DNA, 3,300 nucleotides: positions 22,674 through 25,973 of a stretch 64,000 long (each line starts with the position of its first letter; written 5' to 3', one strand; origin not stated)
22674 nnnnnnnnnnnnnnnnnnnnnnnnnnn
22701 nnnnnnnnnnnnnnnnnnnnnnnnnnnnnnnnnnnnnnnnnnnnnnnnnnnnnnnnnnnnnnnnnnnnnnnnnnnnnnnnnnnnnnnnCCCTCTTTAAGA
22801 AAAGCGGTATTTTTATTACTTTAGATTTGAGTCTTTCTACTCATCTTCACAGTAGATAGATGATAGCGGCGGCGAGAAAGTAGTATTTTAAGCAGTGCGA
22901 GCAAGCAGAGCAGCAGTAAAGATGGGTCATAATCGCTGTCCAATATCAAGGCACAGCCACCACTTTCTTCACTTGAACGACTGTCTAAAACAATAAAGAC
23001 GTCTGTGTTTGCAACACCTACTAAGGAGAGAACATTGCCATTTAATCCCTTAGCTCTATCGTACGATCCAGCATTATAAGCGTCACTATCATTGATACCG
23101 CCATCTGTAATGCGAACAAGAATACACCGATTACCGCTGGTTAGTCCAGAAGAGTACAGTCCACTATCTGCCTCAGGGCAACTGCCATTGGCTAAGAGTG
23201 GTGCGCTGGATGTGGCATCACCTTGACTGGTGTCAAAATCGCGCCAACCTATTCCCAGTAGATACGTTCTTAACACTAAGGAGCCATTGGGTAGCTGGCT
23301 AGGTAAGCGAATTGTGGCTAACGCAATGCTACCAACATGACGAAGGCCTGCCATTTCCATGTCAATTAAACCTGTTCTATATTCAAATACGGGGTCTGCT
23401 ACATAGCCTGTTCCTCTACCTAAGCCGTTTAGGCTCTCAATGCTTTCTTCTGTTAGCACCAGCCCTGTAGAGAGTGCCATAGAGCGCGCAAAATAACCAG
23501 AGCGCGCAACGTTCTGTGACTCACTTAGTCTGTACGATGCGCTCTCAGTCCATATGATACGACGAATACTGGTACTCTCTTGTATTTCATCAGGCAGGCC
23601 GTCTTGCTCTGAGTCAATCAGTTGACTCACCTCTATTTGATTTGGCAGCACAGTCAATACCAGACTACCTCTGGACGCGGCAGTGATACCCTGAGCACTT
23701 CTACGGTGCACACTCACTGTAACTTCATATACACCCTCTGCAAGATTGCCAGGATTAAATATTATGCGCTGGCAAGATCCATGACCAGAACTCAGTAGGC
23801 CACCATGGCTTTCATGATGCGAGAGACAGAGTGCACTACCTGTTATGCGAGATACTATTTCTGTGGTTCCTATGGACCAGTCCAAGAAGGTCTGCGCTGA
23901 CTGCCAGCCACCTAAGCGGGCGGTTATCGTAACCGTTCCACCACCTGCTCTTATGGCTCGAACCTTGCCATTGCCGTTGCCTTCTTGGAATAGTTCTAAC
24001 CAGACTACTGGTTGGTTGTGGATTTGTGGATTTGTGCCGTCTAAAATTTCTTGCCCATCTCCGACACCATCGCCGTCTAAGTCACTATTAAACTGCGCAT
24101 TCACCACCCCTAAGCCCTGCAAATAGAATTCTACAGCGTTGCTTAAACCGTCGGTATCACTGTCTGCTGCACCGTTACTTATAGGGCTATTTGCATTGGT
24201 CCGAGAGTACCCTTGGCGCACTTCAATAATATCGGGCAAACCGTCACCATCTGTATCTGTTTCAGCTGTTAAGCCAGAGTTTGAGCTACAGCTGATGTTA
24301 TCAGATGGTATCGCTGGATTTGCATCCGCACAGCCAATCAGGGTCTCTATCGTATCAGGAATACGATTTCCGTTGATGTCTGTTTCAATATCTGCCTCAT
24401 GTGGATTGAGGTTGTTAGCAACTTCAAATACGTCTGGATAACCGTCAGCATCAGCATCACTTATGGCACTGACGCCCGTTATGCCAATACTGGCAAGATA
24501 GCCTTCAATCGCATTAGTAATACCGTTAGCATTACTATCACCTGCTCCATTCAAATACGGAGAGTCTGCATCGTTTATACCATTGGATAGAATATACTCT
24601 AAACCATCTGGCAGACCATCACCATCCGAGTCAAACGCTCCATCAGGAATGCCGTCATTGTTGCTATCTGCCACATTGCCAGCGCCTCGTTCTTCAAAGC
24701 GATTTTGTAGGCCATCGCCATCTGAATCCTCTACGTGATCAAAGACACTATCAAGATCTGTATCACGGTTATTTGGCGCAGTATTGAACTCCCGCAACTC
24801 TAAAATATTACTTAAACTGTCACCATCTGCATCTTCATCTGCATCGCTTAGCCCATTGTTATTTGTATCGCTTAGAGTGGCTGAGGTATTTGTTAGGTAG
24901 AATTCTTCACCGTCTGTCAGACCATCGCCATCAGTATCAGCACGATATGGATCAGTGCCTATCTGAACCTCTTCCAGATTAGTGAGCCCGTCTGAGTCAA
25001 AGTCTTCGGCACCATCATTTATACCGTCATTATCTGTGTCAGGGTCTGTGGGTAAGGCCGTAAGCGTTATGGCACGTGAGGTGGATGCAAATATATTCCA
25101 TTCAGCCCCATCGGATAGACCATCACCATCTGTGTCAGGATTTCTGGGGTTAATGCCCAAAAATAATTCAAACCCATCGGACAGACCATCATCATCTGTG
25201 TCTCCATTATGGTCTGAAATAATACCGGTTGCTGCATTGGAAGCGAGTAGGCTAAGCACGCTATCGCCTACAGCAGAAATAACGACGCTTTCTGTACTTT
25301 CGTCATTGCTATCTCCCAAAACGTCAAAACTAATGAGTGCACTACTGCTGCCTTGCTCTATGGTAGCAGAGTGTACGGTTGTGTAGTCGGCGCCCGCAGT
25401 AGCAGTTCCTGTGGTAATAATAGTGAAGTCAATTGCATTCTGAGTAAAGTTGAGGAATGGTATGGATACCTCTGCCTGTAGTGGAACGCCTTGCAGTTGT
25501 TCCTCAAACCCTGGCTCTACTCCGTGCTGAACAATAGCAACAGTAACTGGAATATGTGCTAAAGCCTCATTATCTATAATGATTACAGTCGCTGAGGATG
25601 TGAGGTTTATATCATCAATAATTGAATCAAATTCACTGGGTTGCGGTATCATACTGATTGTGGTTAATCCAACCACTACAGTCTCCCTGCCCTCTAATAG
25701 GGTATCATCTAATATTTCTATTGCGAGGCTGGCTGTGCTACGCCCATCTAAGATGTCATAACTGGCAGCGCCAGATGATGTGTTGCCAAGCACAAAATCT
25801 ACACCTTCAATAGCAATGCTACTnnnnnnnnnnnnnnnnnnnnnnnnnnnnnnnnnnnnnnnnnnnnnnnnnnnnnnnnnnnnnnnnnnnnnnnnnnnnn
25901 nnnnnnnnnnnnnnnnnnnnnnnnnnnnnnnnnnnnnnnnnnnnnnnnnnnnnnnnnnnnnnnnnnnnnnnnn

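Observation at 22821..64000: A single gene of more than 41 kb (at least 13,714 codons), still incomplete at the window edge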

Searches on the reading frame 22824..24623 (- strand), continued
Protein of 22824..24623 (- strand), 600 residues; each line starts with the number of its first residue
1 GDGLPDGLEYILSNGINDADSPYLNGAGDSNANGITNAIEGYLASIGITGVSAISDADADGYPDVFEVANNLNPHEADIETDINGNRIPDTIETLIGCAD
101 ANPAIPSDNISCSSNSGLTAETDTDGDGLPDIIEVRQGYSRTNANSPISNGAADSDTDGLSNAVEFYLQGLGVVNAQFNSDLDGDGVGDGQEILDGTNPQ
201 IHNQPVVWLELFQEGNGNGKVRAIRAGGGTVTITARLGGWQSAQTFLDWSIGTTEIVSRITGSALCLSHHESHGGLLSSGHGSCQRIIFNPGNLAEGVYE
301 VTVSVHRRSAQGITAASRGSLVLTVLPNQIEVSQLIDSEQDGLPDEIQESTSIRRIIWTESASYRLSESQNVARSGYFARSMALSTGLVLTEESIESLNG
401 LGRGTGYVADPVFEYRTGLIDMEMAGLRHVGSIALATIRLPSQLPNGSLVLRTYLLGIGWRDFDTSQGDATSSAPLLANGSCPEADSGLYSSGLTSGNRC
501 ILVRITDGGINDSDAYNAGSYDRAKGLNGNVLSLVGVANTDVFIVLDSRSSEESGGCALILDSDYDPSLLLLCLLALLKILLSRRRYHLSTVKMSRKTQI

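Call 78: search_protein_families(library=ncbifam, proteins=[L085:11654-11950:+, L085:12506-13084:+, L085:13483-13884:+, L085:14171-15100:-, L085:15100-15801:-, L085:15758-16549:+, L085:16607-18106:+, L085:12469-12843:-], max_evalue=0.01)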
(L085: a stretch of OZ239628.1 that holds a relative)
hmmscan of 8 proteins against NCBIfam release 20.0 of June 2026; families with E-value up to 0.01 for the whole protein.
L085:11654-11950:+ (99 aa): 1 family
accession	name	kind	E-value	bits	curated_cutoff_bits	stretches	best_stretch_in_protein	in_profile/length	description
NF033191.4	JDVT-CTERM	domain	2.1e-05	24.3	27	1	57-92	1-34/35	JDVT-CTERM domain-containing protein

L085:12506-13084:+ (193 aa): 0 families

L085:13483-13884:+ (134 aa): 3 families
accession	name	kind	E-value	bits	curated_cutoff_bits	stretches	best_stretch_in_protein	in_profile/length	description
NF038246.1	bile_salt_MFS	equivalog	0.0035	16.3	400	1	19-120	128-241/408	conjugated bile salt MFS transporter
NF033634.1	SLATT_1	domain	0.0072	16.3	41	0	15-98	16-98/132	SLATT domain-containing protein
NF045846.1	MSC0882_dom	subfamily_domain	0.0085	15.3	60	1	47-132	155-239/244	MSC_0882 family membrane protein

L085:14171-15100:- (310 aa): 12 families
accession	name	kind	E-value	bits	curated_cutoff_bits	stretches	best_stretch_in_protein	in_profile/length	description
TIGR00462.1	genX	equivalog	1.3e-87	294.1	286.9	1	8-308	3-300/304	EF-P lysine aminoacylase EpmA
NF006828.0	PRK09350.1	equivalog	1.3e-77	261.3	264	1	6-309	16-317/325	elongation factor P--(R)-beta-lysine ligase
NF001756.1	PRK00484.1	subfamily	1.5e-28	99.7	468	1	7-310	170-480/488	lysine--tRNA ligase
TIGR00499.1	lysS_bact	equivalog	4.3e-26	91.6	427.6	1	6-309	172-486/496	lysine--tRNA ligase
NF009101.0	PRK12445.1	subfamily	9e-17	60.8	1026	2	185-309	378-495/505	lysine--tRNA ligase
NF002821.0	PRK02983.1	equivalog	9.5e-14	50.4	742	2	197-304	986-1088/1102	bifunctional lysylphosphatidylglycerol synthetase/lysine--tRNA ligase LysX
TIGR00459.1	aspS_bact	equivalog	2.1e-10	39.6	373.85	2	212-310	459-552/586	aspartate--tRNA ligase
NF001750.0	PRK00476.1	equivalog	2.1e-10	39.5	443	2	221-310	471-555/590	aspartate--tRNA ligase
NF003483.0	PRK05159.1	equivalog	9.2e-08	31.4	353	1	9-307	140-424/438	aspartate--tRNA(Asn) ligase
TIGR00458.1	aspS_nondisc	equivalog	8.3e-06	25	368.4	1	9-100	136-226/428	aspartate--tRNA(Asn) ligase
TIGR00457.1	asnS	equivalog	0.00053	18.9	342.6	0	10-103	140-240/455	asparagine--tRNA ligase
NF009460.0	PRK12820.1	equivalog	0.0056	14.8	1379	0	6-101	173-268/723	bifunctional aspartyl-tRNA synthetase/aspartyl/glutamyl-tRNA amidotransferase subunit C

L085:15100-15801:- (234 aa): 1 family
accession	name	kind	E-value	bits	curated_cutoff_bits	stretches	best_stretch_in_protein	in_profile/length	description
TIGR02001.1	gcw_chp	subfamily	0.0025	17.4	47.15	1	33-159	28-166/244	TorF family putative porin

L085:15758-16549:+ (264 aa): 12 families
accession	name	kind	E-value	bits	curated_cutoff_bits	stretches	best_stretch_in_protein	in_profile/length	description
NF001393.0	PRK00281.2-4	equivalog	4.7e-101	337.7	284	1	1-262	1-264/266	undecaprenyl-diphosphate phosphatase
NF001394.0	PRK00281.2-5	equivalog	1.4e-69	234.7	311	1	2-261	7-274/281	undecaprenyl-diphosphate phosphatase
TIGR00753.1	undec_PP_bacA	equivalog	6.4e-67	225.9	217.5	1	7-255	2-255/255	undecaprenyl-diphosphatase UppP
NF001392.0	PRK00281.2-1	equivalog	1.4e-61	208.5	308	1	1-260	5-270/280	undecaprenyl-diphosphate phosphatase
NF001390.0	PRK00281.1-4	equivalog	1e-59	202.2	260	1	1-261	4-265/272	undecaprenyl-diphosphate phosphatase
NF001389.0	PRK00281.1-2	equivalog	1.5e-53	181.9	262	1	3-259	6-261/272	undecaprenyl-diphosphate phosphatase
NF001397.0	PRK00281.3-4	equivalog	5.5e-51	173.8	363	1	1-258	1-274/281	undecaprenyl-diphosphate phosphatase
NF001391.0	PRK00281.1-5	equivalog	8.4e-46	156.6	293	1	1-262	4-273/279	undecaprenyl-diphosphate phosphatase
NF001388.0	PRK00281.1-1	equivalog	1.5e-44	152.6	362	1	3-256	7-266/273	undecaprenyl-diphosphate phosphatase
NF001395.0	PRK00281.3-1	equivalog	1.8e-35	122.8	394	2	135-260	176-301/306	undecaprenyl-diphosphate phosphatase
NF001396.0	PRK00281.3-3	equivalog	2.7e-35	122.5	382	1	3-255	4-257/264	undecaprenyl-diphosphate phosphatase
NF001398.0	PRK00281.3-5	equivalog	1.4e-24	87.4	354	1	3-241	4-252/278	undecaprenyl-diphosphate phosphatase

L085:16607-18106:+ (500 aa): 12 families
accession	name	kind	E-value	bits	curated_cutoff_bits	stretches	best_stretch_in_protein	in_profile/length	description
TIGR00368.1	TIGR00368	hypoth_equivalog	8.6e-154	512.8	362.4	1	12-490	8-499/499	YifB family Mg chelatase-like AAA ATPase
NF007365.0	PRK09862.1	equivalog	2.2e-139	465.3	530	1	2-494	3-496/506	YifB family Mg chelatase-like AAA ATPase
TIGR02442.1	Cob-chelat-sub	hypoth_equivalog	5.9e-09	34.9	779.45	1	278-345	112-179/641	putative cobaltochelatase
TIGR00764.1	lon_rel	equivalog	2.7e-06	26.2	516.6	1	192-239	20-67/608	ATP-dependent protease LonB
NF038308.1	RNA_repair_RtcR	equivalog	5.2e-05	22.3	650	0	280-342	265-325/530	RNA repair transcriptional activator RtcR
TIGR02902.1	spore_lonB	equivalog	5.5e-05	22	723.3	0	213-325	90-207/531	ATP-dependent protease LonB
TIGR02031.1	BchD-ChlD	equivalog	0.00049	18.9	499.55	1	279-345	77-143/608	magnesium chelatase ATPase subunit D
TIGR02030.1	BchI-ChlI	equivalog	0.0012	18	466.95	0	281-345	119-183/337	magnesium chelatase ATPase subunit I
NF003451.0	PRK05022.1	equivalog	0.0015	17.3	476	0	280-322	271-313/512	nitric oxide reductase transcriptional regulator NorR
TIGR02903.1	spore_lon_C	equivalog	0.0029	16.2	678.8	0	189-322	153-294/615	Lon family ATP-dependent protease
NF000868.0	PRK00080.1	equivalog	0.003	16.5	282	0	290-342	99-156/330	Holliday junction branch migration DNA helicase RuvB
TIGR03689.1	pup_AAA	equivalog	0.0035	16.1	504.75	1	212-250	219-257/512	proteasome ATPase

L085:12469-12843:- (125 aa): 0 families

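Call 80: search_protein_families(library=pfam, proteins=[L085:65-11950:+, L085:12506-13084:+, L085:13483-13884:+, L085:12469-12843:-], max_evalue=0.01)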
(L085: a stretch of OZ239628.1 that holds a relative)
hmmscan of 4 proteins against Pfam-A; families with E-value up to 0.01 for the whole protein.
L085:65-11950:+ (3962 aa): 2 families
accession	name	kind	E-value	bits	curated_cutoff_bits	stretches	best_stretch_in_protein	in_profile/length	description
PF03160.20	Calx-beta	-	3.2e-34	117.9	27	2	2937-3027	35-117/119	Calx-beta domain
PF18884.5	TSP3_bac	-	6.4e-07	29.5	25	1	3156-3175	1-20/22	Bacterial TSP3 repeat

L085:12506-13084:+ (193 aa): 1 family
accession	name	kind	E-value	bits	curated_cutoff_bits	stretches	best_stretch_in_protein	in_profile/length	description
PF08410.15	DUF1737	-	0.0033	17.7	24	1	160-181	17-38/53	Domain of unknown function (DUF1737)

L085:13483-13884:+ (134 aa): 2 families
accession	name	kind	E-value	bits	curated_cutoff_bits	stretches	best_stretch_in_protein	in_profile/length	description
PF11026.13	DUF2721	-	0.0037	17.6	28.3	0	24-75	70-121/129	Protein of unknown function (DUF2721)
PF04657.19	DMT_YdcZ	-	0.0052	17.5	24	1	12-70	22-84/140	Putative inner membrane exporter, YdcZ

L085:12469-12843:- (125 aa): 0 families

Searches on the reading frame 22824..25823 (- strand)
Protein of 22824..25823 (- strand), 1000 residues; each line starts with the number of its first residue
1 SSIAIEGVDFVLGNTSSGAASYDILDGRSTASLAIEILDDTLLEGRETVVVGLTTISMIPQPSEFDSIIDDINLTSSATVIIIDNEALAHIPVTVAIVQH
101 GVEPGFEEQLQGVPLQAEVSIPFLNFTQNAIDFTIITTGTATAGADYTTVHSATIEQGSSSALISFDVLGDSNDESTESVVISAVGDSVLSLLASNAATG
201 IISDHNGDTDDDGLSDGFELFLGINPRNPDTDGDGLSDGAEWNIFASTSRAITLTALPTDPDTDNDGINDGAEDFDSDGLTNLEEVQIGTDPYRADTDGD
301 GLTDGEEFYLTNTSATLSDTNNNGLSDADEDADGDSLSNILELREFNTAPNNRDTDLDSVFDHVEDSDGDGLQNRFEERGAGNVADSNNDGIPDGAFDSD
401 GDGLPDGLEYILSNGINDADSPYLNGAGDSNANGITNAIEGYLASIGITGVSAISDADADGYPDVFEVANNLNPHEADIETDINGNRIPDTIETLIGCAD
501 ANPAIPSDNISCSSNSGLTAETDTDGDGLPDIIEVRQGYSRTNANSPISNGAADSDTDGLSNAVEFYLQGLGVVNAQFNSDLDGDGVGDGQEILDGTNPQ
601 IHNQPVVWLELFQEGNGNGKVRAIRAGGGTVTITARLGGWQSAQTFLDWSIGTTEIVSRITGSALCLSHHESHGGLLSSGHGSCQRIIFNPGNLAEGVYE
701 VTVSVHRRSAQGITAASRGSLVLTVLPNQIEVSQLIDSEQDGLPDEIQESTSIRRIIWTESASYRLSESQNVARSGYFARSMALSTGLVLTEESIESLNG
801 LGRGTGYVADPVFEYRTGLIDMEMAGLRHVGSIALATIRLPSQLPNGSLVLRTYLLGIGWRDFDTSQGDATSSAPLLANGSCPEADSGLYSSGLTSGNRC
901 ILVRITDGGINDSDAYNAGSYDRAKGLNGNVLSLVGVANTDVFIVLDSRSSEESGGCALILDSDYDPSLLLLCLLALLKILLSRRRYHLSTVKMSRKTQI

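Call 8: search_protein_families(library=ncbifam, proteins=[window:22824-25823:-], max_evalue=0.01)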
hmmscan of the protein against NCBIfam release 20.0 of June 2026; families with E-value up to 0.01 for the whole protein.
window:22824-25823:- (1000 aa): 3 families
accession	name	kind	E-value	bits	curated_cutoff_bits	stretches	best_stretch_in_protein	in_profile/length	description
NF033765.2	gliding_CglD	equivalog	6.6e-26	90.4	400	4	256-394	141-274/1124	adventurous gliding motility lipoprotein CglD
NF047639.1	throspo3_MtsD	equivalog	5.7e-11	41.3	800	2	453-601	389-529/651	cell-cell cohesion protein MtsD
NF033191.4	JDVT-CTERM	domain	5e-05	23.1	27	1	954-986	3-35/35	JDVT-CTERM domain-containing protein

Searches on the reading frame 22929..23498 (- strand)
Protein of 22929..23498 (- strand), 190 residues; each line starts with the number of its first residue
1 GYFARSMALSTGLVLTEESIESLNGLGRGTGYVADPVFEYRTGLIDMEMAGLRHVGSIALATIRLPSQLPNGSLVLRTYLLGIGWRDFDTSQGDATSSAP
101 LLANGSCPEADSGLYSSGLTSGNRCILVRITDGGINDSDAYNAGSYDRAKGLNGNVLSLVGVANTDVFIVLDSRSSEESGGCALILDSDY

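Call 84: search_protein_families(library=ncbifam, proteins=[window:22929-23498:-], max_evalue=1)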
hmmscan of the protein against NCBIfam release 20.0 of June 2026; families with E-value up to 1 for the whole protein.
window:22929-23498:- (190 aa): 1 family
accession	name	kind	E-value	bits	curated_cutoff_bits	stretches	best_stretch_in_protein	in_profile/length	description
NF041766.1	choice_anch_U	domain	0.0027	18.5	32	1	39-142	6-80/92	choice-of-anchor U domain-containing protein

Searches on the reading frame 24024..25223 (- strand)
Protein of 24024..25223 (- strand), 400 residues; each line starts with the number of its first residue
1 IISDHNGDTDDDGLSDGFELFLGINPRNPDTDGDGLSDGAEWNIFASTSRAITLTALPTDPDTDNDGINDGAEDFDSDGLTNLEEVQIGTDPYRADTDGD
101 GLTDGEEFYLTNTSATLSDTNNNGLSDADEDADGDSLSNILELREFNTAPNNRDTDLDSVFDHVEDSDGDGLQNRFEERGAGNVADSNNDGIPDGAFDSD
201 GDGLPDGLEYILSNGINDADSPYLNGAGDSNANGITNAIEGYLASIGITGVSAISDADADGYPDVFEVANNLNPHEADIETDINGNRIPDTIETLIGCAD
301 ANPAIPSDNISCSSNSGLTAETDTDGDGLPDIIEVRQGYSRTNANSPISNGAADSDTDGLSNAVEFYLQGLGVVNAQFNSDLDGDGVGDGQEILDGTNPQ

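Call 24: search_protein_families(library=pfam, proteins=[window:24024-25223:-], max_evalue=1)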
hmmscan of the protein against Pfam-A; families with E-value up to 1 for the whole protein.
window:24024-25223:- (400 aa): 1 family
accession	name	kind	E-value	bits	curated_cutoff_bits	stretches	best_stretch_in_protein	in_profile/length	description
PF18884.5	TSP3_bac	-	3.6e-33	113.5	25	9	30-41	1-12/22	Bacterial TSP3 repeat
